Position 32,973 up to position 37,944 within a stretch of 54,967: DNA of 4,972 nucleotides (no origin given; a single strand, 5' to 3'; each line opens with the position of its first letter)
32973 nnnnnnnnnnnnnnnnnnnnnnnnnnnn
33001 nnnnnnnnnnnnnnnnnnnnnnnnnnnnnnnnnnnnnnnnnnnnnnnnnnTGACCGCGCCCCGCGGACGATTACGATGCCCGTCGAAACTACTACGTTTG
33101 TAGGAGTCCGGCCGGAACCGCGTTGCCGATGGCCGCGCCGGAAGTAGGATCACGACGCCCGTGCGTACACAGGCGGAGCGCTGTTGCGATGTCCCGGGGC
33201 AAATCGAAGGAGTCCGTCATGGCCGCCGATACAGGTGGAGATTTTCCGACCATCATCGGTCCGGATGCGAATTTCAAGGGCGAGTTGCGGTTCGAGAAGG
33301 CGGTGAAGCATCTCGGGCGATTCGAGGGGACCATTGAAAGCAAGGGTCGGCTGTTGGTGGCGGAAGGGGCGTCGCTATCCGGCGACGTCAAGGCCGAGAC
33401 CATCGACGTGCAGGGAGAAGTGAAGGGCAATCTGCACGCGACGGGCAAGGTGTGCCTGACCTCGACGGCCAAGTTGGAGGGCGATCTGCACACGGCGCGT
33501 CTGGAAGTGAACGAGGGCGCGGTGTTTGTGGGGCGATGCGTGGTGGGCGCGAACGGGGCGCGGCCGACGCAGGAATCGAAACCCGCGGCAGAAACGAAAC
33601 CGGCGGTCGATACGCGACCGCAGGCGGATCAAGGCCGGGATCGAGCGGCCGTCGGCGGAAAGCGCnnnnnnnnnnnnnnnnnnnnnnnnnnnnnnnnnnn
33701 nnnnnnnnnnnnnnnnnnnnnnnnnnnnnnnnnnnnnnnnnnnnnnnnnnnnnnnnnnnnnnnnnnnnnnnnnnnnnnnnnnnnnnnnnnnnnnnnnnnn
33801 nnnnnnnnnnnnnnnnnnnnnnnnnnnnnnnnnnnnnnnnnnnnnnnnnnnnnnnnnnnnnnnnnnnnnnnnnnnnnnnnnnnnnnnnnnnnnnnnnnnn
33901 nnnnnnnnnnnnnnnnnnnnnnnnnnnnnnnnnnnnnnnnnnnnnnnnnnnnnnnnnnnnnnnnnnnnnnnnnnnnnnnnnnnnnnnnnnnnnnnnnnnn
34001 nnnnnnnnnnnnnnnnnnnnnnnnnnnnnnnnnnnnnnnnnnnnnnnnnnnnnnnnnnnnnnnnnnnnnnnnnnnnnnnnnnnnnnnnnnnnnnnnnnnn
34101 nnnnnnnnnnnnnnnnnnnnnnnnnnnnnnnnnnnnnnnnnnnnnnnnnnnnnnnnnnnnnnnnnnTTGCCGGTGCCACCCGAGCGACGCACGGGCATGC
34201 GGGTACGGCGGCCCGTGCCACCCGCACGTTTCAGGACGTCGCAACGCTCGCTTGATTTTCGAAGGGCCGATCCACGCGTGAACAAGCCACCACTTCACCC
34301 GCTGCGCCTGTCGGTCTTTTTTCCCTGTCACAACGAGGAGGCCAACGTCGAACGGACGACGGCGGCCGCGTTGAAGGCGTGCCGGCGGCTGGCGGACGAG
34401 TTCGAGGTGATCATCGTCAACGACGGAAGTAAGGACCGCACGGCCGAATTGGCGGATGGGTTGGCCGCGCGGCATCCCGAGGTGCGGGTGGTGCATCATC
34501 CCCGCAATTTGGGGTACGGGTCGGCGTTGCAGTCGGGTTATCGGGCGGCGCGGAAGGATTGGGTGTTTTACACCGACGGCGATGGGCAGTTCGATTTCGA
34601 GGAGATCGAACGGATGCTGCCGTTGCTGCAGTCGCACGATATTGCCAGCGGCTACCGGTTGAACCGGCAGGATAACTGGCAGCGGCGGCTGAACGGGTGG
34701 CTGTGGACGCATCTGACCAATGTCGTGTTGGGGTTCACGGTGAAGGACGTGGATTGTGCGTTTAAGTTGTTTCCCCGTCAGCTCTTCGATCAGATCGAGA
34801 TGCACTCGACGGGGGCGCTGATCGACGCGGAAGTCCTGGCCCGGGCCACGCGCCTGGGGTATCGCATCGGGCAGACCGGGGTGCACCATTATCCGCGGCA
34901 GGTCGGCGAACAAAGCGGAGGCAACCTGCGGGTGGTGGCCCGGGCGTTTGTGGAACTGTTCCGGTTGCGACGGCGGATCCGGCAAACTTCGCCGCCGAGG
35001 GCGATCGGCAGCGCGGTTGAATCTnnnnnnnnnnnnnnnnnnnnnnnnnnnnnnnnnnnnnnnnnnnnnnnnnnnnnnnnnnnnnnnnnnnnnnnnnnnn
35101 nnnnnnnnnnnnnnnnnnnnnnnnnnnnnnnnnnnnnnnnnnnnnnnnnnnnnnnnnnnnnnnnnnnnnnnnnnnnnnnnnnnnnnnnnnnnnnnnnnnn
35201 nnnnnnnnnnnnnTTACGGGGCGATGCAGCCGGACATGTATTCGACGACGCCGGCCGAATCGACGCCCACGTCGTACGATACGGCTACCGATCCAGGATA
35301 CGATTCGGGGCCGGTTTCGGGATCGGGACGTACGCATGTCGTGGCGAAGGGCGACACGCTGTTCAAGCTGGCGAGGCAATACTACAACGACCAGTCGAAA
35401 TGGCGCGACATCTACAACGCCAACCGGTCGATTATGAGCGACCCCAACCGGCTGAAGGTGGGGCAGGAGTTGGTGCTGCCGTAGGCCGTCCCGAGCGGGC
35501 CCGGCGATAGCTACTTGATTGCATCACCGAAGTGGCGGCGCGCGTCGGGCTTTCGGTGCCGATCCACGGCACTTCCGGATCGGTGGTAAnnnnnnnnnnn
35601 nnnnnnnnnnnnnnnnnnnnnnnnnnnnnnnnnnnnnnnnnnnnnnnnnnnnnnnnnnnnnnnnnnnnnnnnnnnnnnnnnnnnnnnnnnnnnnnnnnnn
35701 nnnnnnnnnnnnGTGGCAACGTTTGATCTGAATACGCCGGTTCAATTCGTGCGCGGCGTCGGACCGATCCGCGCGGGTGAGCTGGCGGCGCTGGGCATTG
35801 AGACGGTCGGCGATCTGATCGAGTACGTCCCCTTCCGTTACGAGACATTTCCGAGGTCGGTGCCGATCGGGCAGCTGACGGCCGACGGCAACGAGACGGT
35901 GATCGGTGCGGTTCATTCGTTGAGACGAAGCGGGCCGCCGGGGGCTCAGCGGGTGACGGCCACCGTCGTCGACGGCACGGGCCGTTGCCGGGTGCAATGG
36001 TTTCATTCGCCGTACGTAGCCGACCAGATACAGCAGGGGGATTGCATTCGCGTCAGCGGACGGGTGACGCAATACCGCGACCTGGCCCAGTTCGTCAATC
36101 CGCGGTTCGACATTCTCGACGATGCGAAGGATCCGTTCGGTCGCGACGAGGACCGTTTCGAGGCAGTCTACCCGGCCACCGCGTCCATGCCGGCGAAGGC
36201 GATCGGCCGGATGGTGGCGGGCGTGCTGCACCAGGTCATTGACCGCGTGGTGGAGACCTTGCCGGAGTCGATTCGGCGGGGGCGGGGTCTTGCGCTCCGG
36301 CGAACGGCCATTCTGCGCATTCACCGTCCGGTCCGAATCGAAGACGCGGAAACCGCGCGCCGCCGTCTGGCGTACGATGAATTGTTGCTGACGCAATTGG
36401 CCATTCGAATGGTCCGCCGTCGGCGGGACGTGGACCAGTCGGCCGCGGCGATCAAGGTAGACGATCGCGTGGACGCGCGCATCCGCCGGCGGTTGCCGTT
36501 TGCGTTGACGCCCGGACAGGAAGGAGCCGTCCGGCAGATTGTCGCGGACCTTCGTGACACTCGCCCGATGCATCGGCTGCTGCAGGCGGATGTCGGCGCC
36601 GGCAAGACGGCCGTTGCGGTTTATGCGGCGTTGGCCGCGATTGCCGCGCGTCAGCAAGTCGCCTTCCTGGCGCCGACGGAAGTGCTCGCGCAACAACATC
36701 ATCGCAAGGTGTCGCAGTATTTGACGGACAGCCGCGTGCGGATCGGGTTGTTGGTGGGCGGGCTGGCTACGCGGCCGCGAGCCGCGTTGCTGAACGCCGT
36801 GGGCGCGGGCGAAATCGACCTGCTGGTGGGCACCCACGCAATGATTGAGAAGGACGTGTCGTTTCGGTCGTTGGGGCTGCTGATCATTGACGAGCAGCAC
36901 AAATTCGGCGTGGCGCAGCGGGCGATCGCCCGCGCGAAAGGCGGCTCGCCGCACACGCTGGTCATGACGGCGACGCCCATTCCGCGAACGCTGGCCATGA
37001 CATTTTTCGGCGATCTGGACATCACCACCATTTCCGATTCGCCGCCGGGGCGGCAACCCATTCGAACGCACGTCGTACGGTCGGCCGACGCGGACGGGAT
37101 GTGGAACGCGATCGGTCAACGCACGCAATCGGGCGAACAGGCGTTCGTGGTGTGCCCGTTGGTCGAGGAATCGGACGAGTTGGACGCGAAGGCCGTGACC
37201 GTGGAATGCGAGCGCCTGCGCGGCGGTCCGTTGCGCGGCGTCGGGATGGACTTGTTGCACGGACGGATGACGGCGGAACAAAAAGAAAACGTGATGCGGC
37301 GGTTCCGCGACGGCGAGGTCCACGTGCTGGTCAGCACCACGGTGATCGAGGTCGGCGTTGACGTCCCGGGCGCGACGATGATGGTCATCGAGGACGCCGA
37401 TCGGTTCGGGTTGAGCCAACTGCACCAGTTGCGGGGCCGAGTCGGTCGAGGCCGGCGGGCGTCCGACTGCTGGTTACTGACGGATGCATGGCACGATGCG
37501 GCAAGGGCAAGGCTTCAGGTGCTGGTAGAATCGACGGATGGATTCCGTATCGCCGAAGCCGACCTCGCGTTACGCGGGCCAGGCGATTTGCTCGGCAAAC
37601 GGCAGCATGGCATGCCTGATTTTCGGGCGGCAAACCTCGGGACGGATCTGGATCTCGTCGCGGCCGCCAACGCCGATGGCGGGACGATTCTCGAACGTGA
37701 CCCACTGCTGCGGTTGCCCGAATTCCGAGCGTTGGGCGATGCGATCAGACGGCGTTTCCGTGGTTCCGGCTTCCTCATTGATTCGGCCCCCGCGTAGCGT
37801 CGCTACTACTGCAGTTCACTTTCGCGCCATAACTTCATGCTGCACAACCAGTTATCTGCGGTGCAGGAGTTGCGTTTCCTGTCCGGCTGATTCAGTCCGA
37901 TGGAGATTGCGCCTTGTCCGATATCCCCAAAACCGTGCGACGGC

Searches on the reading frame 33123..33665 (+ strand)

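Call 64: search_protein_families(library=pfam, proteins=[window:33123-33665:+], max_evalue=0.001)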
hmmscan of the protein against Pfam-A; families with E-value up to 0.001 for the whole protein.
window:33123-33665:+ (181 aa): 1 family
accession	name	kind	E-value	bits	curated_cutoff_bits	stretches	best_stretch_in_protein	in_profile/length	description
PF04519.19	Bactofilin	-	1.2e-27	96.5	27.9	1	43-139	1-97/98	Polymer-forming cytoskeletal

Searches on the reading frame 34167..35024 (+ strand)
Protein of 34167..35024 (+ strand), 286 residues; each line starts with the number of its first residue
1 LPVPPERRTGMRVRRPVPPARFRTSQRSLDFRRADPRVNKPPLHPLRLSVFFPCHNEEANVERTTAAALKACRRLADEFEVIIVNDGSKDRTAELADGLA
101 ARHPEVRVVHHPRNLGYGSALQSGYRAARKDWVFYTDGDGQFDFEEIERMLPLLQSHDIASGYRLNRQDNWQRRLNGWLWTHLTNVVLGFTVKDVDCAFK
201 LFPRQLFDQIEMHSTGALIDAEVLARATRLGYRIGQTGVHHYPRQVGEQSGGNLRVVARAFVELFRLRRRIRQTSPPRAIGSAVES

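Call 64: search_protein_families(library=pfam, proteins=[window:34167-35024:+], max_evalue=0.001)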
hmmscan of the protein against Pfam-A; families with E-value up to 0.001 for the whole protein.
window:34167-35024:+ (286 aa): 4 families
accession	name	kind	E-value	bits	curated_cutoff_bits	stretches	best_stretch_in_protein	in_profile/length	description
PF00535.33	Glycos_transf_2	-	2.8e-32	112.4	23.3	1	49-210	1-167/168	Glycosyl transferase family 2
PF13641.12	Glyco_tranf_2_3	-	1.9e-11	44.9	27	1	48-160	3-117/230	Glycosyltransferase like family 2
PF10111.15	Glyco_tranf_2_2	-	1.9e-06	28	27.3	1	53-159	5-111/276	Glycosyltransferase like family 2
PF13704.12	Glyco_tranf_2_4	-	0.00035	21.5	27.5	1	80-144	21-86/98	Glycosyl transferase family 2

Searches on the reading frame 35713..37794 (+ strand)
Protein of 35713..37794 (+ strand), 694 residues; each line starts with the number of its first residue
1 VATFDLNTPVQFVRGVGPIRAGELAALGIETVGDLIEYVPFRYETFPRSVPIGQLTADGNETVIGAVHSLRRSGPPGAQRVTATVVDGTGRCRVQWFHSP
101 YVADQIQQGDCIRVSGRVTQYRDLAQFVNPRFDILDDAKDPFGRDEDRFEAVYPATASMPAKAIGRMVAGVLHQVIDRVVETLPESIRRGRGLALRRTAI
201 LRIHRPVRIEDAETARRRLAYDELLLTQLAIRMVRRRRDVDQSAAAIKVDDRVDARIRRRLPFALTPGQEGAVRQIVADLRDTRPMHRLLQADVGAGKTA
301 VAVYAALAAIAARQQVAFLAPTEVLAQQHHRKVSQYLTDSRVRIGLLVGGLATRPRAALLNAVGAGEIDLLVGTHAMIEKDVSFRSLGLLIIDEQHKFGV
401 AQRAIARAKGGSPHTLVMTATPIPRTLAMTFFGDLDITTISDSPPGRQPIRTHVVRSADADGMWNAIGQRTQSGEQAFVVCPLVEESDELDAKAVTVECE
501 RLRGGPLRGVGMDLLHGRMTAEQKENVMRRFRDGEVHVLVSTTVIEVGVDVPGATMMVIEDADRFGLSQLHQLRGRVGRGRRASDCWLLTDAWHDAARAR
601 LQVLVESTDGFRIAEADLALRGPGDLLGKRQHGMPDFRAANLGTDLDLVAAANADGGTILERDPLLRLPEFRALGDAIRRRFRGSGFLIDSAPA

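Call 42: search_protein_families(library=pfam, proteins=[window:35713-37794:+], max_evalue=0.001)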
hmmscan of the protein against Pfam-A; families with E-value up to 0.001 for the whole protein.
window:35713-37794:+ (694 aa): 7 families
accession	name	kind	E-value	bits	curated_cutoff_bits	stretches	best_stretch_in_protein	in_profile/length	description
PF00271.37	Helicase_C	-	3.7e-23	82.3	23.5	1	470-579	11-108/110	Helicase conserved C-terminal domain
PF00270.35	DEAD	-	3.8e-23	82.5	26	1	267-428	2-165/167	DEAD/DEAH box helicase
PF17191.10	RecG_wedge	-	9.3e-16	58.3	23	1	9-168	1-155/162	RecG wedge domain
PF19833.4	RecG_dom3_C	-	6.3e-13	49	26.8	1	608-676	2-71/87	ATP-dependent DNA helicase RecG, domain 3, C-terminal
PF04851.21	ResIII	-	4e-12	46.8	22.5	1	264-422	3-162/164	Type III restriction enzyme, res subunit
PF01336.31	tRNA_anti-codon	-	7.1e-07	29.5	27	1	62-128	2-68/75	OB-fold nucleic acid binding domain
PF22590.2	Cas3-like_C_2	-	0.00011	22.8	27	1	510-582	30-106/106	CRISPR-associated nuclease/helicase Cas3, C-terminal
